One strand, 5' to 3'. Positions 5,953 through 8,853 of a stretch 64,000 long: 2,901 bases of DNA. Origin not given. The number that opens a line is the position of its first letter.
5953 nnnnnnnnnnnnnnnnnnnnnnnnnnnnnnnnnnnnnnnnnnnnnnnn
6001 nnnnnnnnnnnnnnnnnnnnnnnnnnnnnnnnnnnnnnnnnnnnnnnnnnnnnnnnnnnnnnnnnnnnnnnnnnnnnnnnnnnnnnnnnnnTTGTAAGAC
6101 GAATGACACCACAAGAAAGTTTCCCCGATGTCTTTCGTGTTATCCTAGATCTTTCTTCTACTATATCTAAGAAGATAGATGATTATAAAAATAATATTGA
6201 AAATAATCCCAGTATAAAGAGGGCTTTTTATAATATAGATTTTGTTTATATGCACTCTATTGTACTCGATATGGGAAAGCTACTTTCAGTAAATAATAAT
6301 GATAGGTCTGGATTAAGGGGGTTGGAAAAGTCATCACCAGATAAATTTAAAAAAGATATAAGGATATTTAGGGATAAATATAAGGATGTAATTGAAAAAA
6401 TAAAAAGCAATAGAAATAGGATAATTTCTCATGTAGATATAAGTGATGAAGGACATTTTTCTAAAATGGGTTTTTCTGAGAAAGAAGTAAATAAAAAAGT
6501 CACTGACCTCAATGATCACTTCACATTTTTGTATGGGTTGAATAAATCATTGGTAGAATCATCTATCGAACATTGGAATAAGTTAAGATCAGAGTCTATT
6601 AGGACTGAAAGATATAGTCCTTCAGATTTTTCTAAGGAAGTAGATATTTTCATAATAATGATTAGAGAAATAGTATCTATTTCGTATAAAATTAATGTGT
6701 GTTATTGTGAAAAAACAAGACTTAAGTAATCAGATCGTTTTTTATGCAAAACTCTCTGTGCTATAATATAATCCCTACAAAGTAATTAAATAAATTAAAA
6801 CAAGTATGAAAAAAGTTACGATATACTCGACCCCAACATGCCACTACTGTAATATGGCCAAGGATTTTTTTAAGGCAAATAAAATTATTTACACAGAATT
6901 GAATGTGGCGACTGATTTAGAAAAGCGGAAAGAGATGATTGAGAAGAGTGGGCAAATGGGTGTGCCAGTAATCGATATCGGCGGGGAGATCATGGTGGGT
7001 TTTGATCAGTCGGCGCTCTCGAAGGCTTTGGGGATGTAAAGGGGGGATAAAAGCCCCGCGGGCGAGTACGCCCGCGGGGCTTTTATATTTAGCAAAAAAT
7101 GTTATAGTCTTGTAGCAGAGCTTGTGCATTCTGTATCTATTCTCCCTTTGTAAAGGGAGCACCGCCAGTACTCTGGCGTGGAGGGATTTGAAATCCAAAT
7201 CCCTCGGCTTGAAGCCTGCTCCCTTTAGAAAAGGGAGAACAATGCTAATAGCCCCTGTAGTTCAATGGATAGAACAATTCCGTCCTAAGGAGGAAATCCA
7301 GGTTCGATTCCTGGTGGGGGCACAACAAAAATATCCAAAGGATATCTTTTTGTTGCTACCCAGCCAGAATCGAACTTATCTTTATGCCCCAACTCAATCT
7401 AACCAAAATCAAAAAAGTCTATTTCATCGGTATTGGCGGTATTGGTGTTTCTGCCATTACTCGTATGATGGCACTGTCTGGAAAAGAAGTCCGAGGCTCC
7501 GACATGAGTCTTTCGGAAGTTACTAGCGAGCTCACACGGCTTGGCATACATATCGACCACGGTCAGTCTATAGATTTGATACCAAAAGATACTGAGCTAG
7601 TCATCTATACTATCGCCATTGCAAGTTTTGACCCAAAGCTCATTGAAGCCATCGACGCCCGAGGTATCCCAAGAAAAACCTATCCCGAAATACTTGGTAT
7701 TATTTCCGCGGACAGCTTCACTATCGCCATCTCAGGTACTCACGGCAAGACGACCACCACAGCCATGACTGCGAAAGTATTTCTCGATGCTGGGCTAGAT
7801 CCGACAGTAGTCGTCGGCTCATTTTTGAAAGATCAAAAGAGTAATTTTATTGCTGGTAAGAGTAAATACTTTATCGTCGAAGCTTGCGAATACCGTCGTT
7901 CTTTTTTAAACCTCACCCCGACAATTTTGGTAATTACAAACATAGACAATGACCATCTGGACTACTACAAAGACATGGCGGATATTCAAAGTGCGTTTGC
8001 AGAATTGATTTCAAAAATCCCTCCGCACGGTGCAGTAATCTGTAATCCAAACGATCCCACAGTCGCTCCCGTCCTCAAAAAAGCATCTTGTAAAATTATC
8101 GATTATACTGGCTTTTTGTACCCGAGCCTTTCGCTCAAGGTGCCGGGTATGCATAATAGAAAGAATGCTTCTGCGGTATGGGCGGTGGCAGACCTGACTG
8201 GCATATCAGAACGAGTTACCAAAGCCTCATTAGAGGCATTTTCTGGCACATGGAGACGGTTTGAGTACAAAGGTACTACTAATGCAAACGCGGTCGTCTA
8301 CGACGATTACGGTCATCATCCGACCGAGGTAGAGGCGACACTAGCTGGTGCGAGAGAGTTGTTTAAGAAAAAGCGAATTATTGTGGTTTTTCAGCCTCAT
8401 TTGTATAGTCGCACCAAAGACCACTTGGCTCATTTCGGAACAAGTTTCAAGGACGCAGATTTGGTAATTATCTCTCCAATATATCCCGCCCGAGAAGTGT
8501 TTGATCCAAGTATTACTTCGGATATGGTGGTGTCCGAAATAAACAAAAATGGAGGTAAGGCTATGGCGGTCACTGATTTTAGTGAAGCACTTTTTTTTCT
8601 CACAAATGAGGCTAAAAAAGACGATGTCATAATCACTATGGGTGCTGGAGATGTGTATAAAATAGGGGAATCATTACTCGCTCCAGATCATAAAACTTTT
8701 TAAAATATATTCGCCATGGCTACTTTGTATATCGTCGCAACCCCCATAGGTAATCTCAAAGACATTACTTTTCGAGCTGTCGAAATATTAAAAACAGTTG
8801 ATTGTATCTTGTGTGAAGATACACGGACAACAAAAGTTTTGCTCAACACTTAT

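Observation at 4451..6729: Candidate toxin/defence islet between dinB and a glutaredoxin: zeta-toxin-like kinase + small ORF + T5orf172(GIY-YIG)-DUF4357 + AT-rich HEPN-motif protein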

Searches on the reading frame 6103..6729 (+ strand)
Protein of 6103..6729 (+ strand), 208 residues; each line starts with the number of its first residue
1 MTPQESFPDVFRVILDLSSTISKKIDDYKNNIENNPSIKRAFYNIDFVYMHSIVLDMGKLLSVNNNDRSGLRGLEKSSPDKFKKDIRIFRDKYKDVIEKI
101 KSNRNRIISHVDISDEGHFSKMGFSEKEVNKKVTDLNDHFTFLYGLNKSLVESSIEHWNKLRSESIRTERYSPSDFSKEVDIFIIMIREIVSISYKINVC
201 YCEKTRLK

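Call 3: search_protein_families(library=pfam, proteins=[window:6103-6729:+], max_evalue=0.1)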
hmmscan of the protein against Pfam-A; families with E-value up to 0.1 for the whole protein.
window:6103-6729:+ (208 aa): 1 family
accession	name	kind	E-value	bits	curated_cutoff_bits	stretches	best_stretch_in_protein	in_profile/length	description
PF18734.6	HEPN_AbiU2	-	0.0061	16.5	26.8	1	61-122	84-145/193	AbiU2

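Call 4: search_protein_families(library=padloc, proteins=[window:6103-6729:+], max_evalue=1)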
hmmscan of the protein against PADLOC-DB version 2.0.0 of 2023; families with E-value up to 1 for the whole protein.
window:6103-6729:+ (208 aa): 0 families

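Call 6: search_protein_families(library=ncbifam, proteins=[window:6103-6729:+], max_evalue=0.1)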
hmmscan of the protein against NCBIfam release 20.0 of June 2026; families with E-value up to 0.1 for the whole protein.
window:6103-6729:+ (208 aa): 1 family
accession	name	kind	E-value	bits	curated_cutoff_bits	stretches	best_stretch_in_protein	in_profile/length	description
NF002725.1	PRK02603.1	equivalog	0.026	14.5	143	1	22-103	89-164/173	photosystem I assembly protein Ycf3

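Call 7: search_protein_families(library=phrogs, proteins=[window:6103-6729:+], max_evalue=0.1)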
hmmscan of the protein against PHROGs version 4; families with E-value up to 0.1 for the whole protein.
window:6103-6729:+ (208 aa): 2 families
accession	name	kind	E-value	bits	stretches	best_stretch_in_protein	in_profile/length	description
phrog_17826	-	unknown function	0.056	14.7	0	100-132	2-33/60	-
phrog_22129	-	unknown function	0.096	13.6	0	81-112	28-59/65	-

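Call 19: find_homologous_proteins(query=window:6103-6729:+)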
Query window:6103-6729:+ (208 aa): 17 proteins with E <= 0.001 among 117 candidates.
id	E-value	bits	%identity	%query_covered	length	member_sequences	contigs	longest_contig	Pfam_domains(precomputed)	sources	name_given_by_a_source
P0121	1.1e-129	448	100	100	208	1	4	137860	-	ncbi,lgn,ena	-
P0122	7.9e-49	184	49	97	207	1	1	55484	-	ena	-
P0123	3.5e-46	175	49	96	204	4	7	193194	-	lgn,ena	-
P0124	5.0e-46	175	47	97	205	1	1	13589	-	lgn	-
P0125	8.6e-46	174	50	97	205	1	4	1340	-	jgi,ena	-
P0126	9.9e-46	174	47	99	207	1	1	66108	PF18734.7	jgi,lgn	jgi:hypothetical protein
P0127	1.3e-45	173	47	99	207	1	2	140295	-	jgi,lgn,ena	-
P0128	2.2e-45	173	47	99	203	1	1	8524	PF18734.7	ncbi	-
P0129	6.9e-45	171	48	95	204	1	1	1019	-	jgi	jgi:hypothetical protein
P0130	2.0e-43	166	45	97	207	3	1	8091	PF18734.7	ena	-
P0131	2.6e-42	163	44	99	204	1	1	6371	-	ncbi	-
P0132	1.1e-41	161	46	97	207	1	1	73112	-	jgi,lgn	jgi:hypothetical protein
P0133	1.3e-41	160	45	97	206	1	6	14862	-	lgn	-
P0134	4.4e-41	159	46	94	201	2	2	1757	-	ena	-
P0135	3.1e-39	153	44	97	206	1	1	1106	-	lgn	-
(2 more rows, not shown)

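Call 21: find_encoding_contigs(protein=P0123, flank=5000, max_places=4)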
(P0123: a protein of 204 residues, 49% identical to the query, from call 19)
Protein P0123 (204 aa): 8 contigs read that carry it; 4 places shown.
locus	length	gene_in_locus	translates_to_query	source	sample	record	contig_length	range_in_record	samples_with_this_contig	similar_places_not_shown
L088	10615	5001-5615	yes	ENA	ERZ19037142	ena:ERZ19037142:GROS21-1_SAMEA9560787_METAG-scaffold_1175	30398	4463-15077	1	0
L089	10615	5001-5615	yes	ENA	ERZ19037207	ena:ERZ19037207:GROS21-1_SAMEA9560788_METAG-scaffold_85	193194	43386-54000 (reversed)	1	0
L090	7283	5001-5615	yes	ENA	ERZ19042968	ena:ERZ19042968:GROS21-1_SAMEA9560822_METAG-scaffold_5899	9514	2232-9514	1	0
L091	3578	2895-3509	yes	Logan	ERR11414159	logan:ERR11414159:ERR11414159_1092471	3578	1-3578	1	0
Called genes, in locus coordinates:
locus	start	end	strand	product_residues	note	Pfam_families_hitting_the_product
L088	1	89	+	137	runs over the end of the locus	-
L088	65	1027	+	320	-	-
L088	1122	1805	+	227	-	-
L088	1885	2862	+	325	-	PF05496:RuvB_N, PF06068:TIP49 (faint), PF13401:AAA_22 (faint), PF00004:AAA, PF13177:DNA_pol3_delta2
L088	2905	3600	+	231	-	-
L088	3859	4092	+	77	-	-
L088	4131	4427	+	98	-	-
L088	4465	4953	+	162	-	PF06414:Zeta_toxin (weak), PF13238:AAA_18, PF13671:AAA_33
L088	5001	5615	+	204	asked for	-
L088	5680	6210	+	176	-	PF12728:HTH_17 (weak), PF07866:DUF1653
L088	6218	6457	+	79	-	PF01541:GIY-YIG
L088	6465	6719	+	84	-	PF18893:DUF5652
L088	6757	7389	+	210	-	PF22790:YkoP (weak)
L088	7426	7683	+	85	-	-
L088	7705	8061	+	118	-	PF02675:AdoMet_dc (weak)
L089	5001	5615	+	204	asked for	-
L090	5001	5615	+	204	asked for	-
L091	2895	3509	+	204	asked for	-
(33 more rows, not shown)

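Call 22: find_encoding_contigs(protein=P0127, flank=5000, max_places=3)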
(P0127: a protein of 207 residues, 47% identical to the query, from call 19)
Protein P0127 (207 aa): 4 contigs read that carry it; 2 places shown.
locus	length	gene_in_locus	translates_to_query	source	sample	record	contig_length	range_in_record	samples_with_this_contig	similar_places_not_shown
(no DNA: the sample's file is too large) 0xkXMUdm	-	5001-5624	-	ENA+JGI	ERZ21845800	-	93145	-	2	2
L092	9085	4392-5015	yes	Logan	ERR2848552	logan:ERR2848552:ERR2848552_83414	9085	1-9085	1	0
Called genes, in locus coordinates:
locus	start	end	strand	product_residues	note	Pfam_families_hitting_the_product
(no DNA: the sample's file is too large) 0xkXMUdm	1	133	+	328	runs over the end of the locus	-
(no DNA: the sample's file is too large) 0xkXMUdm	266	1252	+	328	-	PF01471:PG_binding_1 (weak)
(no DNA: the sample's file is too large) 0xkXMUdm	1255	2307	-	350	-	PF00814:TsaD, PF22521:HypF_C_2 (weak)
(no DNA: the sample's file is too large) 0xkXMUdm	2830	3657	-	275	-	PF12158:DUF3592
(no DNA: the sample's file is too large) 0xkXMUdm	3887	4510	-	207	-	PF01810:LysE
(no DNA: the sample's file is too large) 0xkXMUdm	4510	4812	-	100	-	PF01741:MscL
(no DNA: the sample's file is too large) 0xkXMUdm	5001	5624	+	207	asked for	-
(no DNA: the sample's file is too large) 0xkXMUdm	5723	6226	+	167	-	-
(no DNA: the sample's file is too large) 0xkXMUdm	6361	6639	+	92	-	-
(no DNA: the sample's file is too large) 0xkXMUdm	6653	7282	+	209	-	PF05368:NmrA, PF13460:NAD_binding_10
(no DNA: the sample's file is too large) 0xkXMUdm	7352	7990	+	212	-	-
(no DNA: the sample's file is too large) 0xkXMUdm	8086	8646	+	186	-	PF00565:SNase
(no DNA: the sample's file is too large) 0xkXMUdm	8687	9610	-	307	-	PF00890:FAD_binding_2 (faint), PF01134:GIDA (faint), PF01266:DAO (faint), PF03486:HI0933_like (faint), PF07992:Pyr_redox_2, PF12831:FAD_oxidored (faint), PF13738:Pyr_redox_3, PF00070:Pyr_redox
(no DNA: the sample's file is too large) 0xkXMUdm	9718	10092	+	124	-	-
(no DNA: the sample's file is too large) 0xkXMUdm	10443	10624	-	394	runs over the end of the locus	PF00091:Tubulin, PF12327:FtsZ_C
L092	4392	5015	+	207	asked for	-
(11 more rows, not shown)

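Call 23: find_encoding_contigs(protein=P0126, flank=5000, max_places=3)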
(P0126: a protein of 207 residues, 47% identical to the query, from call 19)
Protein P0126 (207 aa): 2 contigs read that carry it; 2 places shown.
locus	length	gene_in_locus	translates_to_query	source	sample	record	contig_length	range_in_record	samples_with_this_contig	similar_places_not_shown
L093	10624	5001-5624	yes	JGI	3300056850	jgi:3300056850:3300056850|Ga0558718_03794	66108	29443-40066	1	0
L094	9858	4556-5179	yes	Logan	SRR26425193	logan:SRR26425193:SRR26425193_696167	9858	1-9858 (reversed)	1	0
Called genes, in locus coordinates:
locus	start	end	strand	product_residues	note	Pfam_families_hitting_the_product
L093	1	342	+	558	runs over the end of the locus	PF03023:MurJ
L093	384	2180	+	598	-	PF00009:GTP_EFTU, PF14492:EFG_III, PF00679:EFG_C, PF06421:LepA_C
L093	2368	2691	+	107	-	PF04977:DivIC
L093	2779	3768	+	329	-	PF13685:Fe-ADH_2 (weak), PF01761:DHQ_synthase, PF24621:DHQS_C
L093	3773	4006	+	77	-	PF00462:Glutaredoxin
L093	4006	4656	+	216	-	PF10706:Aminoglyc_resit (weak)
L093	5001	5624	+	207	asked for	PF18734:HEPN_AbiU2 (weak)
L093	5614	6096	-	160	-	-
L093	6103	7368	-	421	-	-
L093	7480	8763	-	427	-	-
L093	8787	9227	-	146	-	-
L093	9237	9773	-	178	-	-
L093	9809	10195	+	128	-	-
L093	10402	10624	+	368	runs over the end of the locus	-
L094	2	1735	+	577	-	?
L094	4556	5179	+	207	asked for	PF18734:HEPN_AbiU2 (weak)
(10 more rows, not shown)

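Call 43: predict_structure(alignment_id=A3)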
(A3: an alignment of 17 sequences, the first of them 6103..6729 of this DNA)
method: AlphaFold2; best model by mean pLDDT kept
length: 208 residues; sequences in the alignment: 17
mean_pLDDT: 86.6   pTM: 0.82
mean pLDDT of the five models: 86.6, 86.5, 86.3, 84.4, 82.2
residues with pLDDT >= 90: 105; 70-90: 80; 50-70: 18; < 50: 5
segments of 3 or more residues with pLDDT < 50: 113-117
pLDDT, mean of each block of 10 residues (from residue 1): 73 95 95 90 89 95 80 90 95 96 86 53 88 86 73 88 91 88 97 94 77
secondary structure, 60 per line:
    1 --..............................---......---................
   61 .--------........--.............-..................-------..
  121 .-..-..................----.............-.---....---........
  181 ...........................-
elements in order: H3-32 H36-41 H45-61 H70-77 H80-92 H94-111 H126-143 H148-160 H173-207

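Call 50: fold_search(model_id=the predicted structure, library=pdb)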
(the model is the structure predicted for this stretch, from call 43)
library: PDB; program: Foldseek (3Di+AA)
matches with E <= 10: 127; with E <= 0.001: 0
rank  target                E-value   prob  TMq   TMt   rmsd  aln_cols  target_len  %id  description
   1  5nl6_A                2.1e-01  0.13  0.15  0.13  31.3       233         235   13  The crystal structure of the two spectrin repeat domains from Entamoeba histolytica (released 2018-05-16)
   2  8w6e_B                5.4e-01  0.35  0.26  0.32  21.8       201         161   13  De novo design of HBC599 binder (released 2024-11-27)
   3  5vju                  9.7e-01  0.20  0.25  0.26  21.7       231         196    9  De Novo Photosynthetic Reaction Center Protein Variant Equipped with His-Tyr H-bond, Heme B, and Cd(II) ions (released 2018-04-25)
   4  6h2e_P                1.0e+00  0.23  0.27  0.23  28.3       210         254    8  Structure of the soluble AhlC of the tripartite alpha-pore forming toxin, AHL, from Aeromonas hydrophila. (released 2019-07-10)
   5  6r1j_D                1.0e+00  0.14  0.21  0.19  28.6       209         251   10  Structure of the soluble AhlC triple head mutant of the tripartite alpha-pore forming toxin, AHL, from Aeromonas hydro (released 2019-07-10)
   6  4tql_A                1.1e+00  0.09  0.17  0.16  30.3       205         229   13  Computationally designed three helix bundle (released 2014-10-15)
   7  6z0c_B                1.1e+00  0.09  0.18  0.19  23.2       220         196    9  Structure of in silico modelled artificial Maquette-3 protein (released 2021-03-17)
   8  6h2e_Q                1.2e+00  0.14  0.19  0.17  29.9       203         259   10  Structure of the soluble AhlC of the tripartite alpha-pore forming toxin, AHL, from Aeromonas hydrophila. (released 2019-07-10)
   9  8ubg_A                1.4e+00  0.16  0.30  0.28  19.1       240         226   14  DpHF19 filament (released 2024-04-10)
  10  6r1j_J                1.4e+00  0.12  0.21  0.17  28.9       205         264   11  Structure of the soluble AhlC triple head mutant of the tripartite alpha-pore forming toxin, AHL, from Aeromonas hydro (released 2019-07-10)
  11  8w6e_A                1.5e+00  0.15  0.23  0.29  20.8       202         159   12  De novo design of HBC599 binder (released 2024-11-27)
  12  5kud                  1.6e+00  0.08  0.19  0.11  24.6       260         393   12  Crystal structure of full length Cry6Aa (released 2016-08-03)
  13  6sl3                  1.7e+00  0.04  0.13  0.06  31.2       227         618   15  ALPHA-ACTININ FROM ENTAMOEBA HISTOLYTICA in orthorhombic space group (released 2020-08-26)
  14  4nqi_C                1.9e+00  0.08  0.19  0.18  18.8       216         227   12  Structure of the N-terminal I-BAR domain (1-259) of D.Discoideum IBARa (released 2014-02-05)
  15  8uao_A                1.9e+00  0.07  0.20  0.19  20.5       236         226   15  DpHF18 filament (released 2024-04-10)
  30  7ae6_A                3.1e+00  0.16  0.29  0.37  17.4       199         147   11  Crystal structure of di-AMPylated HEPN(R102A) toxin (released 2020-12-30)
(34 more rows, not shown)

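Call 52: search_protein_families(library=pfam, alignment_id=A3, max_evalue=0.1)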
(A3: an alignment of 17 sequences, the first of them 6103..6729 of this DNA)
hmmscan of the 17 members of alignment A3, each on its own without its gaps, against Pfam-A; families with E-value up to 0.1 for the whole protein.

A. member 1, window:6103-6729:+ (208 aa): 1 family
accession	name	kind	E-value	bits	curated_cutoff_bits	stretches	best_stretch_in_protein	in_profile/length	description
PF18734.6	HEPN_AbiU2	-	0.0061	16.5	26.8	1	61-122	84-145/193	AbiU2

B. families by the number of members that match (of 17 scanned): 15 families
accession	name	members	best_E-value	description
PF18734.6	HEPN_AbiU2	17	2.2e-06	AbiU2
PF11486.13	DUF3212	5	0.0021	Protein of unknown function (DUF3212)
PF14022.11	DUF4238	1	0.011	Protein of unknown function (DUF4238)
PF05370.16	DUF749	1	0.016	Domain of unknown function (DUF749)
PF04363.17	DUF496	1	0.028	Protein of unknown function (DUF496)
PF03637.22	Mob1_phocein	1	0.029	Mob1/phocein family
PF18871.6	HEPN_Toprim_N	1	0.033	HEPN/Toprim N-terminal domain 1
PF10802.14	DUF2540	1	0.034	Protein of unknown function (DUF2540)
PF01348.27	Intron_maturas2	1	0.04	Type II intron maturase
PF22851.2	CATSPERG_Ig-like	1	0.045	CATSPERG Ig-like domain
PF18739.6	HEPN_Apea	1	0.045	Apea-like HEPN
PF15169.12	Cybc1_Eros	1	0.046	Cytochrome b-245 chaperone 1 / Eros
PF18483.9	Lectin_L-type_dom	1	0.052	Legume lectin beta-barrel domain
PF16183.10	Kinesin_assoc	1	0.083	Kinesin-associated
PF13656.11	RNA_pol_L_2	1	0.092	RNA polymerase Rpb3/Rpb11 dimerisation domain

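Call 80: find_related_loci(query=A3, collection=viral_contigs, flank=4000)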
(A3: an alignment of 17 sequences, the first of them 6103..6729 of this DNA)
Query A3 (208 aa) in viral_contigs; peptide patterns used: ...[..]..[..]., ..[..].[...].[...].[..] (x = any residue, [..] = any of these).
15 stretches matched a pattern, but none encodes a relative of the query by tblastn (E <= 1e-3).

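Call 90: search_protein_families(library=padloc, alignment_id=A3, max_evalue=0.1)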
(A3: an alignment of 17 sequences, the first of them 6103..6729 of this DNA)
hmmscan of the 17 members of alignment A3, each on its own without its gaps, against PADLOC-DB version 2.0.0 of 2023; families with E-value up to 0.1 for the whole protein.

A. member 1, window:6103-6729:+ (208 aa): 0 families

B. families by the number of members that match (of 17 scanned): 9 families
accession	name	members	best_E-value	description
PDLC04797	PDC-S02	2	0.0029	-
PDLC03369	MTase_II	1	0.00053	Type II methyltransferase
PDLC04487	PDC-M16B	1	0.001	-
PDLC04805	PDC-S02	1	0.0014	-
PDLC03420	REase_II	1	0.0027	Type II restriction enzyme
PDLC05007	PDC-S35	1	0.0044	-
PDLC04812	PDC-S02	1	0.008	-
PDLC04808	PDC-S02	1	0.012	-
PDLC01679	Cas13-ApeA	1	0.058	Cas13-ApeA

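Call 91: fold_search(model_id=the predicted structure, library=viral)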
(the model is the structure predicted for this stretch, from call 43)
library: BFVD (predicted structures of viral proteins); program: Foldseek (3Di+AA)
matches with E <= 10: 82; with E <= 0.001: 0
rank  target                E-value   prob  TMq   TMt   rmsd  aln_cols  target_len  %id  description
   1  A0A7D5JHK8            8.5e-01  0.16  0.24  0.10  14.1       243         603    9  Capsid maturation protease [Streptomyces phage Eklok]
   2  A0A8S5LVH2            8.5e-01  0.12  0.22  0.15  31.2       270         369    8  Uncharacterized protein [Siphoviridae sp. ctkzC12]
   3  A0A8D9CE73            1.3e+00  0.18  0.26  0.16  32.0       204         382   11  Uncharacterized protein [uncultured marine phage]
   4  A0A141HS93            1.3e+00  0.05  0.15  0.04  21.2       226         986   10  (no name in the UniProt tables at hand)
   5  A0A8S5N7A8            1.4e+00  0.08  0.19  0.13  19.9       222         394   14  DNA pilot protein VP2 [Microviridae sp. ctRQq14]
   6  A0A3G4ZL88            1.5e+00  0.08  0.21  0.19  26.4       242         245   11  Syntaxin-51 [Terrestrivirus sp.]
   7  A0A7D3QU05            1.5e+00  0.08  0.18  0.10  25.1       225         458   12  DnaJ chaperone protein [Fadolivirus FV1/VV64]
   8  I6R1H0                1.7e+00  0.09  0.19  0.17  13.8       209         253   13  (no name in the UniProt tables at hand)
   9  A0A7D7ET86            1.9e+00  0.10  0.25  0.13  17.5       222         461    9  (no name in the UniProt tables at hand)
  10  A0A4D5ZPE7            1.9e+00  0.08  0.23  0.19  23.1       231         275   15  (no name in the UniProt tables at hand)
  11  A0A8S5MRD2            2.2e+00  0.06  0.19  0.10  24.8       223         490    6  Minor capsid protein [Siphoviridae sp. ctqED62]
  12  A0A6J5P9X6            2.4e+00  0.08  0.21  0.16  43.2       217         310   10  Uncharacterized protein [uncultured Caudovirales phage]
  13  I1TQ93                2.4e+00  0.08  0.19  0.21  17.7       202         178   15  (no name in the UniProt tables at hand)
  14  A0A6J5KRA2            2.5e+00  0.04  0.18  0.10  21.0       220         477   10  Uncharacterized protein [uncultured Caudovirales phage]
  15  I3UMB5                2.6e+00  0.03  0.15  0.08  41.9       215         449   13  Rad50/SbcC-type AAA domain-containing protein [Colwellia phage 9A]
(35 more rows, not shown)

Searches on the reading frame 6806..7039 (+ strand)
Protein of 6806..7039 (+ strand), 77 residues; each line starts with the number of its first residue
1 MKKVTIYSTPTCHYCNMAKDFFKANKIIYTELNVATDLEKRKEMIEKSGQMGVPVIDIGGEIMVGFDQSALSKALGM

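Call 3: search_protein_families(library=pfam, proteins=[window:6806-7039:+], max_evalue=0.1)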
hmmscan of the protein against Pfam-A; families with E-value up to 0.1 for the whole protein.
window:6806-7039:+ (77 aa): 6 families
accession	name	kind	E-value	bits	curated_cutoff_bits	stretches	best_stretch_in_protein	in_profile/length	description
PF00462.30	Glutaredoxin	-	9.4e-19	67.8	22.9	1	4-62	1-59/60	Glutaredoxin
PF13192.12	Thioredoxin_3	-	3.7e-05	24.1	24.8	1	3-63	2-60/76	Thioredoxin domain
PF13417.12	GST_N_3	-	0.0087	16.8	22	1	7-64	2-58/75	Glutathione S-transferase, N-terminal domain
PF05768.20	Glrx-like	-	0.014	16.1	26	1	3-25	1-23/77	Glutaredoxin-like domain (DUF836)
PF04908.21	SH3BGR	-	0.065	13.9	21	1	20-49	25-54/99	SH3-binding, glutamic acid-rich protein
PF17625.7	DUF5509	-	0.077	12.6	25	1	12-46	17-52/362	Family of unknown function (DUF5509)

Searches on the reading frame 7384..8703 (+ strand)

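Call 3: search_protein_families(library=pfam, proteins=[window:7384-8703:+], max_evalue=0.1)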
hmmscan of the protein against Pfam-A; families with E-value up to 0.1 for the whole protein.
window:7384-8703:+ (439 aa): 3 families
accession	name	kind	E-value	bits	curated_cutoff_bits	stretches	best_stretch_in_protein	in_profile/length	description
PF08245.18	Mur_ligase_M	-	7.2e-22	78.8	24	1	116-241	1-145/200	Mur ligase middle domain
PF02875.26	Mur_ligase_C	-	3.8e-21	76.7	28.4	1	291-422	1-127/127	Mur ligase, glutamate ligase domain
PF01225.30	Mur_ligase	-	1.2e-13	51.7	21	1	11-110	1-93/95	Mur ligase family, catalytic domain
